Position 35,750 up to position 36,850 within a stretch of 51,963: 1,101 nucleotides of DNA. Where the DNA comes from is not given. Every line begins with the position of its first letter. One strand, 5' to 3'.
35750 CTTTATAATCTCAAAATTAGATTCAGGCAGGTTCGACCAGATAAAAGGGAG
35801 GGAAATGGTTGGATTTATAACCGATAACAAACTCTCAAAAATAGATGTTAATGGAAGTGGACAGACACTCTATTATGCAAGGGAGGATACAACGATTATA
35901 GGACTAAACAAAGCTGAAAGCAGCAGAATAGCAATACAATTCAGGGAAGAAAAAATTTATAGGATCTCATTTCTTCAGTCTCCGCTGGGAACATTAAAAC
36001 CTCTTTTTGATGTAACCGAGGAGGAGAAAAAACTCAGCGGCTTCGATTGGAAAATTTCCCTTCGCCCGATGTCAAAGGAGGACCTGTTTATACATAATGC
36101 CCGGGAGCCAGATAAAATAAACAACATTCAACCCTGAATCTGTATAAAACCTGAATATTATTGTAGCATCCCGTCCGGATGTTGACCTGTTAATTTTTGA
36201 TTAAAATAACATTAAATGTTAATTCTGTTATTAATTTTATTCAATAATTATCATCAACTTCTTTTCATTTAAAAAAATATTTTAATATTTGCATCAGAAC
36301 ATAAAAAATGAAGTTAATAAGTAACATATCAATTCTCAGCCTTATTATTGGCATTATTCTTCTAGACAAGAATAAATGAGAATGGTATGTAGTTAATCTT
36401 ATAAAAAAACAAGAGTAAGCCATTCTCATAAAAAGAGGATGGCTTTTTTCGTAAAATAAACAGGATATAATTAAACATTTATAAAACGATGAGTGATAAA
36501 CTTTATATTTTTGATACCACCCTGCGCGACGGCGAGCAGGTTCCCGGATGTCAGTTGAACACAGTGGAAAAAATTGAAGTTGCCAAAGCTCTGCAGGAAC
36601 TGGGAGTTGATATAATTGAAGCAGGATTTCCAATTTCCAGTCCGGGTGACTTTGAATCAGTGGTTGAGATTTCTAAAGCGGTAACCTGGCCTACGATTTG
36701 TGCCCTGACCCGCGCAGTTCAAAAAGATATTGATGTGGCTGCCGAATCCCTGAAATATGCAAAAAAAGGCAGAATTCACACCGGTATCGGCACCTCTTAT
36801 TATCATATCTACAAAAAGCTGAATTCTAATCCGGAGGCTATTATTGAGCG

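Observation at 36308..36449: Ribosome-mediated attenuator: 23-codon Ile/Leu-rich leader ORF with overlapping antiterminator and terminator, upstream of leuA-leuC-leuD-cimA-leuB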

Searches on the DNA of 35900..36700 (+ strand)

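Call 46: build_rna_model(alignment_id=A1, structure=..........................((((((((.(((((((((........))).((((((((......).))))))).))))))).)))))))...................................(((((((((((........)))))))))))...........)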
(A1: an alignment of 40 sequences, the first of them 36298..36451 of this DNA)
Model R1 built from alignment A1 (40 sequences, 171 columns); structure: as given.
model positions 154; base pairs 36; branch points 2; effective number of sequences 3.1; information 0.59 bits per position. Calibrated on 0.2 Mb of random sequence (short: E-values are rough).
structure used (alignment columns):
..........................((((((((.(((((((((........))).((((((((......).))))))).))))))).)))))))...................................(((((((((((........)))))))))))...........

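Call 47: search_with_rna_model(model_id=R1, sources=[window, L001, L002, L003, L004, L005, L006, L007, L008, L009, L010, L011, L012, L013, L014, L015, L016, L017, L018, L019, L020, L021, L022, L023, L024, L025, L026, L027, L028, L029, L030, L031, L032, L033, L034, L035, L036, L037, L038, L039, L040, L041, L042, L043, L044, L045, L046, L047, L048, L049, L050, L051, L052, L053, L054, L055, L056, L057, L058, L059, L060, L061, L062, L063, L064, L065, L066, L067, L068, L069, L070, L071, L072, L073, L074, L075, L076, L077, L078, L079, L080], max_evalue=1, make_alignment=true)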
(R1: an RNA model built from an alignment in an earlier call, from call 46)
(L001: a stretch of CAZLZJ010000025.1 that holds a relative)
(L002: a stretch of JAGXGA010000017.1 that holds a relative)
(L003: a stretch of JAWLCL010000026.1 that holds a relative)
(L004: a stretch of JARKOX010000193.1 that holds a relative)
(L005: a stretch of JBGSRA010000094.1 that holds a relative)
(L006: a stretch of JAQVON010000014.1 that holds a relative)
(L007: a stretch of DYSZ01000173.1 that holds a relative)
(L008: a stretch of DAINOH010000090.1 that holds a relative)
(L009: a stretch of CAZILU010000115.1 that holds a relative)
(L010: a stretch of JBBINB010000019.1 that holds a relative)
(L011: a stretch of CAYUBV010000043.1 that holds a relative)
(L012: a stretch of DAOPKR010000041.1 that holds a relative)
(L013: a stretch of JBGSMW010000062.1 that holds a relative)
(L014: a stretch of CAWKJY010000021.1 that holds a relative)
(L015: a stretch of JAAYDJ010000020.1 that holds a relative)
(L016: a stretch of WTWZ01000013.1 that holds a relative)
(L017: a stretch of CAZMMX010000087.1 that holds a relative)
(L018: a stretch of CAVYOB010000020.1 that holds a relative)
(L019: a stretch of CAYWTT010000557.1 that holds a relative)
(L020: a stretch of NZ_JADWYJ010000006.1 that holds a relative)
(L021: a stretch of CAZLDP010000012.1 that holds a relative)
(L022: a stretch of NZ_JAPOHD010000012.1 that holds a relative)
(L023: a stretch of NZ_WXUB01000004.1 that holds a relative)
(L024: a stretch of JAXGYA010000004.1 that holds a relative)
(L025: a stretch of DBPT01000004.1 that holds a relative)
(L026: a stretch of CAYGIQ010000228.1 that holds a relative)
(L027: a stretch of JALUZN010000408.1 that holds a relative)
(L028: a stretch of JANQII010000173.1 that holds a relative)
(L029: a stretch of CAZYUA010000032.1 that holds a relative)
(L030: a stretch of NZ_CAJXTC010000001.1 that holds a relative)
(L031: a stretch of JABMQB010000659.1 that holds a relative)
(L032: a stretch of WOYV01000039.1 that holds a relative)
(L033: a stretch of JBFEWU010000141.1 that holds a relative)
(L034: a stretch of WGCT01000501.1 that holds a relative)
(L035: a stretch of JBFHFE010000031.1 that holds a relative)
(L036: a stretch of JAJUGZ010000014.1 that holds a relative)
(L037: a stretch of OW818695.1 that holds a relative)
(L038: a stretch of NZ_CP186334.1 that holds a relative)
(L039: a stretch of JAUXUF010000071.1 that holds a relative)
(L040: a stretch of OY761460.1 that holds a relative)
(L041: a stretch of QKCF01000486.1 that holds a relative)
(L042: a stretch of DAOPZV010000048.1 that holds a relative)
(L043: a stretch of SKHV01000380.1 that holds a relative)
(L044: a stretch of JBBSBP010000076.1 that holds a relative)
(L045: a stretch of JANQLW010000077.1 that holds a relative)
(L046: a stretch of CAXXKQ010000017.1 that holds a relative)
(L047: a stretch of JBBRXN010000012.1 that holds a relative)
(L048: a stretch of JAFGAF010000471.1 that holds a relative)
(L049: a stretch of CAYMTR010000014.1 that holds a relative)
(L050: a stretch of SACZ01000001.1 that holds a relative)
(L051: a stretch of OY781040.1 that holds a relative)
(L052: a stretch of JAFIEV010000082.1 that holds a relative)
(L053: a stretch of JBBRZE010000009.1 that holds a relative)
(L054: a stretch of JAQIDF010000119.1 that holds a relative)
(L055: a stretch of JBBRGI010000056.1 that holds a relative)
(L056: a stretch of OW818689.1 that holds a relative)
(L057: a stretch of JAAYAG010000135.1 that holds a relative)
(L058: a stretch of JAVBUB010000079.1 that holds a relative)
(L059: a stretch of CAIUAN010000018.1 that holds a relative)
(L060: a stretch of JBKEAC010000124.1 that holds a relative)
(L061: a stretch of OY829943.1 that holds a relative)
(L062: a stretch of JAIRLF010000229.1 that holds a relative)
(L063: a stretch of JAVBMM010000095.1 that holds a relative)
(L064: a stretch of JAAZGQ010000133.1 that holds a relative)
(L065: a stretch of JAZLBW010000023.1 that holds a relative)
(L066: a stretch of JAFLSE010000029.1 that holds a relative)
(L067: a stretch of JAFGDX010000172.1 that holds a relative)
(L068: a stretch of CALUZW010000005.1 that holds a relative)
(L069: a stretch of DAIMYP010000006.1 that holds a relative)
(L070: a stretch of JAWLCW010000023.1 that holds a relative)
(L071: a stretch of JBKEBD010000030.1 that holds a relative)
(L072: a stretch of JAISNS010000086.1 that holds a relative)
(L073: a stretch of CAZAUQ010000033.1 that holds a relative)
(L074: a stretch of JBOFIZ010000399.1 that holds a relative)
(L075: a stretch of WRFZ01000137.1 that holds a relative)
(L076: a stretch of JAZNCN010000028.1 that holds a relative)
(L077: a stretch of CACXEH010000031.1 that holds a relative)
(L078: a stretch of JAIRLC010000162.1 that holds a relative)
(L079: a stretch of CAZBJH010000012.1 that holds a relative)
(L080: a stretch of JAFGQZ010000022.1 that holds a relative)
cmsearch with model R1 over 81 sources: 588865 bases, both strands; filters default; matches with E-value up to 1: 101.
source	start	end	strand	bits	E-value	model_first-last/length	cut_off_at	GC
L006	2744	2896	+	143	1.5e-25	1-154/154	no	0.28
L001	2817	2969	+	143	1.5e-25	1-154/154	no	0.27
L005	386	540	+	141.3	3.3e-25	1-154/154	no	0.3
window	36298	36452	+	139.9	6.3e-25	1-154/154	no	0.27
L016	2705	2858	+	139.4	7.9e-25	1-154/154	no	0.27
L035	2775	2927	+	139.1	9.2e-25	1-154/154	no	0.29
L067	2788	2942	+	139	9.5e-25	1-154/154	no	0.32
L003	2798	2950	+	137.6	1.8e-24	1-154/154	no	0.29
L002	2787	2939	+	136.6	2.9e-24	1-154/154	no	0.26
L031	2806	2959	+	136.3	3.4e-24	1-154/154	no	0.28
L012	606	762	+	136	4e-24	1-154/154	no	0.29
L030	2799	2948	+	135.4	5.2e-24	1-154/154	no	0.31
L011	2793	2947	+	135.1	6.1e-24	1-154/154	no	0.29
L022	2808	2957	+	134.7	7.2e-24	1-154/154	no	0.31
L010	2803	2959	+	132.5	2e-23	1-154/154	no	0.27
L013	2651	2807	+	132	2.6e-23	1-154/154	no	0.29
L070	2813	2967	+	131.7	2.9e-23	1-154/154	no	0.33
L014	2762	2914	+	131.3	3.5e-23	1-154/154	no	0.24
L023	2713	2867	+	130.1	6.3e-23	1-154/154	no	0.28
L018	2759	2914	+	129.5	8e-23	1-154/154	no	0.28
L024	2823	2976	+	124.3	9.5e-22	1-154/154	no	0.32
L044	2618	2768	+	122.9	1.8e-21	1-154/154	no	0.35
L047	2705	2855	+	122.3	2.4e-21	1-154/154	no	0.32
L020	2748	2897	+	122.2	2.5e-21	1-154/154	no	0.34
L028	2810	2959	+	121.1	4.1e-21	1-154/154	no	0.33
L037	2821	2972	+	119.8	7.7e-21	1-154/154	no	0.34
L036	2803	2964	+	116.5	3.7e-20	1-154/154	no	0.35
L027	2799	2949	+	112.9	1.9e-19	1-154/154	no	0.27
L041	2809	2957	+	112.4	2.5e-19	1-154/154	no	0.37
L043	1604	1758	+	112.1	2.8e-19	1-154/154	no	0.32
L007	196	340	+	111.9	3.1e-19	1-154/154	no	0.28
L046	2703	2851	+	111.5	3.7e-19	1-154/154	no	0.36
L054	2803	2952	+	111.5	3.7e-19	1-154/154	no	0.31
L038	2813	2959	+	110.8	5.2e-19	1-154/154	no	0.36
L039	2687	2835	+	109.7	8.6e-19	1-154/154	no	0.36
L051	2811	2960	+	107.6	2.4e-18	1-154/154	no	0.35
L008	2766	2911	+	106.9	3.2e-18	1-154/154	no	0.32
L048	569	713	+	105.9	5.1e-18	1-154/154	no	0.31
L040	2735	2883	+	104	1.3e-17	1-154/154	no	0.37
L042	2733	2881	+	104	1.3e-17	1-154/154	no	0.37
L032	2790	2932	+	102.7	2.3e-17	1-154/154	no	0.34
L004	1063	1217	+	102.4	2.7e-17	1-154/154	no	0.36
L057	2820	2974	+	99.7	9.4e-17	1-154/154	no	0.31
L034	1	119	+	89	1.4e-14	33-154/154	5'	0.29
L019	750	903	+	86.2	5.2e-14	1-154/154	no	0.36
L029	2842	2985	+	74.4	1.4e-11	1-154/154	no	0.43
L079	2822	2963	+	73.2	2.4e-11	1-154/154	no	0.35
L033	1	75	+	67.8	2.9e-10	78-154/154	5'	0.33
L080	2717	2857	+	64.7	1.3e-09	1-154/154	no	0.35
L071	2727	2878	+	62.4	3.7e-09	1-154/154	no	0.32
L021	2831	2981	+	60.5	9e-09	1-154/154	no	0.42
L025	2839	2987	+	56.6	5.5e-08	1-154/154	no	0.42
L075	458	613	+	53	2.9e-07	1-154/154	no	0.33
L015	2834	2984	+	52.4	3.9e-07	1-154/154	no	0.43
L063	2830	2988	+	49.7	1.4e-06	1-154/154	no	0.34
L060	2834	2980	+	46.9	5.2e-06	1-154/154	no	0.32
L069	2804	2958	+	42.5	4e-05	1-154/154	no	0.35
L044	2727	2865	-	40.4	0.00011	1-154/154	no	0.4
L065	2824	2969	+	39.4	0.00017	1-154/154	no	0.29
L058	2817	2973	+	37.3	0.00047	1-154/154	no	0.25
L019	862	954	-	35.9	0.00091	1-154/154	no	0.37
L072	27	187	+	34.7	0.0016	1-154/154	no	0.32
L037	2933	3030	-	34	0.0022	1-154/154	no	0.35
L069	2913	3030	-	32.7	0.0041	1-154/154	no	0.27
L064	2520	2677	+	32.4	0.0046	1-154/154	no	0.38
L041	2918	3004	-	31.4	0.0075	1-154/154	no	0.3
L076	2822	2967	+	31.1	0.0086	1-154/154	no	0.3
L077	364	521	+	30.4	0.012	1-154/154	no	0.39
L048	672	799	-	30.1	0.014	1-154/154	no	0.31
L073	2821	2975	+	29.6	0.018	1-154/154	no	0.37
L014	2872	2959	-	29.4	0.019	1-154/154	no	0.28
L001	2928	3030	-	29.2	0.021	1-154/154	no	0.28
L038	2920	3004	-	28.9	0.024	1-154/154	no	0.31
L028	2921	3030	-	28.8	0.025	1-154/154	no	0.31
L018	2872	2957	-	28.5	0.029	1-154/154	no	0.3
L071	2469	2570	+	28.2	0.033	1-154/154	no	0.35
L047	2814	2918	-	27.9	0.038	1-154/154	no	0.38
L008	2870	3025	-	27.5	0.046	1-154/154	no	0.33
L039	2794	2921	-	27.2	0.054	1-154/154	no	0.38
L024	2934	3030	-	27.1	0.056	1-154/154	no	0.33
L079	2922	3030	-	26.7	0.068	1-154/154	no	0.28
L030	2908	3030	-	26.1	0.088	1-154/154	no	0.32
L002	2905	2936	-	26.1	0.091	116-147/154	no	0.31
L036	2921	3030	-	25.8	0.1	1-154/154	no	0.36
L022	2923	2971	-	25.6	0.11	100-147/154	no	0.29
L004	1175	1272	-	25.3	0.13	1-154/154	no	0.34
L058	2930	3030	-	25.3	0.13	1-154/154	no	0.27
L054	2910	3012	-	24.2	0.22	1-154/154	no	0.36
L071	2845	2885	-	24.1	0.23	106-147/154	no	0.27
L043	1716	1808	-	24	0.24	1-154/154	no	0.27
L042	2840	2941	-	23.9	0.24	1-154/154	no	0.25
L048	393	480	+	23.9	0.25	1-154/154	no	0.3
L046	2810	2937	-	23.8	0.26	1-154/154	no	0.37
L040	2842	2943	-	23.4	0.32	1-154/154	no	0.27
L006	2862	2896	-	23.1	0.36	113-147/154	no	0.31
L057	2931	3021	-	23.1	0.37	1-154/154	no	0.3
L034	84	130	-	23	0.38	100-147/154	no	0.26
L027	2914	2964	-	22.7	0.43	94-147/154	no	0.27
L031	2927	2980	-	22.7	0.44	94-147/154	no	0.26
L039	2904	3026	+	22.6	0.45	1-154/154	no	0.34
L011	2912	2947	-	21.3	0.86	113-147/154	no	0.31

Alignment A2: 101 matches aligned to the model, 250 columns, each read 5' to 3' on its own strand. Consensus structure (alignment columns), stored with it:
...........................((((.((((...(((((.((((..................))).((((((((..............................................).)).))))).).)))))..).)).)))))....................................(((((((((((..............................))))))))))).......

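Call 50: search_with_rna_model(model_id=R1, sources=[window, L001, L002, L003, L004, L005, L006, L007, L008, L010, L011, L012, L013, L014, L015, L016, L018, L019, L020, L021, L022, L023, L024, L025, L027, L028, L029, L030, L031, L032, L035, L036, L037, L038, L039, L040, L041, L043, L044, L046, L047, L048, L051, L054, L057, L060, L063, L067, L069, L070, L071, L075, L079, L080], max_evalue=0.00005, make_alignment=true)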
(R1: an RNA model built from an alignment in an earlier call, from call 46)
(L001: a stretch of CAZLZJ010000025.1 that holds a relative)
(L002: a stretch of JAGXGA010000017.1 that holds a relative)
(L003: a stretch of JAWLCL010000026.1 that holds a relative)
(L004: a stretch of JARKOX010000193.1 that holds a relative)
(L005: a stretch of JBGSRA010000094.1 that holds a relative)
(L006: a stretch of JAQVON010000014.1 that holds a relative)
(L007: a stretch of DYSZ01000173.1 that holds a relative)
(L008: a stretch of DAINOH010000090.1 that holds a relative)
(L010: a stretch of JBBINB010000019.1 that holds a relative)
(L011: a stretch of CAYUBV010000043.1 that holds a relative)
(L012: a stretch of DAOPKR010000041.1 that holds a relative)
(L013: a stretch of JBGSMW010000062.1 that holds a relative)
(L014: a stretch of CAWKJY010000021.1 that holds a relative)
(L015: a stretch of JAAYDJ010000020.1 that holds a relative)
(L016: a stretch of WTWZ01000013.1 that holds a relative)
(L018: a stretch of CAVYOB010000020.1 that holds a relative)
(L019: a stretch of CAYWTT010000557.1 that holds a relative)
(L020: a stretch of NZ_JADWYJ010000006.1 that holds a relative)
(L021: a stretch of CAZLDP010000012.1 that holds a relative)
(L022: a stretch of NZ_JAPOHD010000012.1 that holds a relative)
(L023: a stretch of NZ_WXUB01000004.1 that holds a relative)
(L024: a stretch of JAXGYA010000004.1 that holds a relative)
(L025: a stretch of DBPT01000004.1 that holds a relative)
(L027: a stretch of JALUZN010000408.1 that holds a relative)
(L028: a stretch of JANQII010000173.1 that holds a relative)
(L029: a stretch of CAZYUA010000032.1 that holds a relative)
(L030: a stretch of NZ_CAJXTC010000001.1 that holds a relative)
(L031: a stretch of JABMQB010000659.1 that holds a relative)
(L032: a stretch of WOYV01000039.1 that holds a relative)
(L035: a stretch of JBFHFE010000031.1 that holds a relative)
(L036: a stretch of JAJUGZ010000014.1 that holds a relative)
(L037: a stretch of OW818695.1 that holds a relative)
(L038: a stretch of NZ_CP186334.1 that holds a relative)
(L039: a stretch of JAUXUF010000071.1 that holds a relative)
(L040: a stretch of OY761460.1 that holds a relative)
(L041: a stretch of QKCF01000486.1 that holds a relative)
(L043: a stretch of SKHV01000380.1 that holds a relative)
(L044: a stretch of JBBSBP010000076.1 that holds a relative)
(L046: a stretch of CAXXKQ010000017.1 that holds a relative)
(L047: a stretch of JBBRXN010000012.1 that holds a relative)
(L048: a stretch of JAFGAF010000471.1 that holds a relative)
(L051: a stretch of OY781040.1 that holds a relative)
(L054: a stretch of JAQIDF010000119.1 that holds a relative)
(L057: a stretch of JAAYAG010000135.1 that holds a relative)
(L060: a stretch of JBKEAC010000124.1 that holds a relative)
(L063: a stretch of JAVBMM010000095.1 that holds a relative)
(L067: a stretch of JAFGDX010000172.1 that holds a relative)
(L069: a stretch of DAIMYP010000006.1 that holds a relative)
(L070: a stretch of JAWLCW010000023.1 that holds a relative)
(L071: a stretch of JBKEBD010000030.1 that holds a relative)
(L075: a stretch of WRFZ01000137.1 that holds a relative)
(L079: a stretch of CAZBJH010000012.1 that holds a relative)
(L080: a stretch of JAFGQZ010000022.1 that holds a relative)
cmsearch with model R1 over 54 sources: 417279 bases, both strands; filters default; matches with E-value up to 0.00005: 54.
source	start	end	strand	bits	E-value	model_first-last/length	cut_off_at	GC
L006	2744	2896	+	143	1e-25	1-154/154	no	0.28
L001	2817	2969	+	143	1.1e-25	1-154/154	no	0.27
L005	386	540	+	141.3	2.3e-25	1-154/154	no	0.3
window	36298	36452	+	139.9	4.5e-25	1-154/154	no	0.27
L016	2705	2858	+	139.4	5.6e-25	1-154/154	no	0.27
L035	2775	2927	+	139.1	6.5e-25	1-154/154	no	0.29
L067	2788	2942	+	139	6.7e-25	1-154/154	no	0.32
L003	2798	2950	+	137.6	1.3e-24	1-154/154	no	0.29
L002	2787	2939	+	136.6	2e-24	1-154/154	no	0.26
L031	2806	2959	+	136.3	2.4e-24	1-154/154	no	0.28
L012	606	762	+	136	2.8e-24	1-154/154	no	0.29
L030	2799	2948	+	135.4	3.7e-24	1-154/154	no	0.31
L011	2793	2947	+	135.1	4.3e-24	1-154/154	no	0.29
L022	2808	2957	+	134.7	5.1e-24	1-154/154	no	0.31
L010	2803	2959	+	132.5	1.4e-23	1-154/154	no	0.27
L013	2651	2807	+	132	1.8e-23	1-154/154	no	0.29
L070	2813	2967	+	131.7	2.1e-23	1-154/154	no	0.33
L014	2762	2914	+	131.3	2.5e-23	1-154/154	no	0.24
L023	2713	2867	+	130.1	4.4e-23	1-154/154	no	0.28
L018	2759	2914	+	129.5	5.7e-23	1-154/154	no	0.28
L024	2823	2976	+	124.3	6.7e-22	1-154/154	no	0.32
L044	2618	2768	+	122.9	1.2e-21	1-154/154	no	0.35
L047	2705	2855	+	122.3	1.7e-21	1-154/154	no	0.32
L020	2748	2897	+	122.2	1.8e-21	1-154/154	no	0.34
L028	2810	2959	+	121.1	2.9e-21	1-154/154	no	0.33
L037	2821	2972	+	119.8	5.4e-21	1-154/154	no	0.34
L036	2803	2964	+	116.5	2.6e-20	1-154/154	no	0.35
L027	2799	2949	+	112.9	1.4e-19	1-154/154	no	0.27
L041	2809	2957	+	112.4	1.7e-19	1-154/154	no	0.37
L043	1604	1758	+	112.1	2e-19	1-154/154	no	0.32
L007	196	340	+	111.9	2.2e-19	1-154/154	no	0.28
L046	2703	2851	+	111.5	2.6e-19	1-154/154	no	0.36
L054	2803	2952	+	111.5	2.6e-19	1-154/154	no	0.31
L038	2813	2959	+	110.8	3.7e-19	1-154/154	no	0.36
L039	2687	2835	+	109.7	6.1e-19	1-154/154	no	0.36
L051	2811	2960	+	107.6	1.7e-18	1-154/154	no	0.35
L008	2766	2911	+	106.9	2.3e-18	1-154/154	no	0.32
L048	569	713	+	105.9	3.6e-18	1-154/154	no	0.31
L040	2735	2883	+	104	9e-18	1-154/154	no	0.37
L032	2790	2932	+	102.7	1.7e-17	1-154/154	no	0.34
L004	1063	1217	+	102.4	1.9e-17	1-154/154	no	0.36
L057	2820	2974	+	99.7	6.6e-17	1-154/154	no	0.31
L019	750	903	+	86.2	3.7e-14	1-154/154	no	0.36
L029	2842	2985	+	74.4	9.6e-12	1-154/154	no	0.43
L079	2822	2963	+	73.2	1.7e-11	1-154/154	no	0.35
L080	2717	2857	+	64.7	9e-10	1-154/154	no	0.35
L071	2727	2878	+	62.4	2.6e-09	1-154/154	no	0.32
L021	2831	2981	+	60.5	6.4e-09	1-154/154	no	0.42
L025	2839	2987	+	56.6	3.9e-08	1-154/154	no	0.42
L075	458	613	+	53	2.1e-07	1-154/154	no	0.33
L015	2834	2984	+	52.4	2.8e-07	1-154/154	no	0.43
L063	2830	2988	+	49.7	1e-06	1-154/154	no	0.34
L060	2834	2980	+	46.9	3.7e-06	1-154/154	no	0.32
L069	2804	2958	+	42.5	2.8e-05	1-154/154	no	0.35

Alignment A3: 54 matches aligned to the model, 194 columns, each read 5' to 3' on its own strand. Consensus structure (alignment columns), stored with it:
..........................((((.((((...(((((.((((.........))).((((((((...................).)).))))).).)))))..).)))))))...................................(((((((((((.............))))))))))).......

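Call 70: search_with_rna_model(model_id=R1, sources=[L081, L084, L085, L086, L087], max_evalue=1)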
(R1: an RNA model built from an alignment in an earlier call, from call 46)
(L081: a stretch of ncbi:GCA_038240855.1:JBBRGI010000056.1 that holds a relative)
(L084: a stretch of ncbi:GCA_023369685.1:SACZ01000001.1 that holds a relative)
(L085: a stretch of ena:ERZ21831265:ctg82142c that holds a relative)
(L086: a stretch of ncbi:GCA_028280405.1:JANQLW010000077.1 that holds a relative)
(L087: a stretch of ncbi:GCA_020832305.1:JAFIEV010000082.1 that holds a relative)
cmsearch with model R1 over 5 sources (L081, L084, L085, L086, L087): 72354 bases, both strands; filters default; matches with E-value up to 1: 15.
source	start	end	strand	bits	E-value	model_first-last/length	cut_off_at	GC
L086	2622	2778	+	62.6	4.1e-10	1-154/154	no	0.28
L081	2975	3117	+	60.1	1.3e-09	1-154/154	no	0.34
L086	2829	2978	+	48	3.9e-07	1-154/154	no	0.31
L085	2493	2652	+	43.4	3.3e-06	1-154/154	no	0.34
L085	2658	2801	+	43.1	3.9e-06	1-154/154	no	0.35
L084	2605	2739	+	42.9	4.1e-06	1-154/154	no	0.3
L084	2441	2570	+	42.3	5.6e-06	1-154/154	no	0.3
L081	3076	3158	-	33.2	0.0004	1-154/154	no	0.25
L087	2460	2585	+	26.6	0.0085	1-154/154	no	0.29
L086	2736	2883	-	24.1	0.028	1-154/154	no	0.29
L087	2753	2912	+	23.6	0.036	1-154/154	no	0.32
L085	14281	14372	+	22.7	0.053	1-154/154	no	0.25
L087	2549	2669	-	21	0.12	1-154/154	no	0.31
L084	2695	2810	-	20.2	0.17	1-154/154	no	0.34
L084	2534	2593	-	17.8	0.54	94-147/154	no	0.25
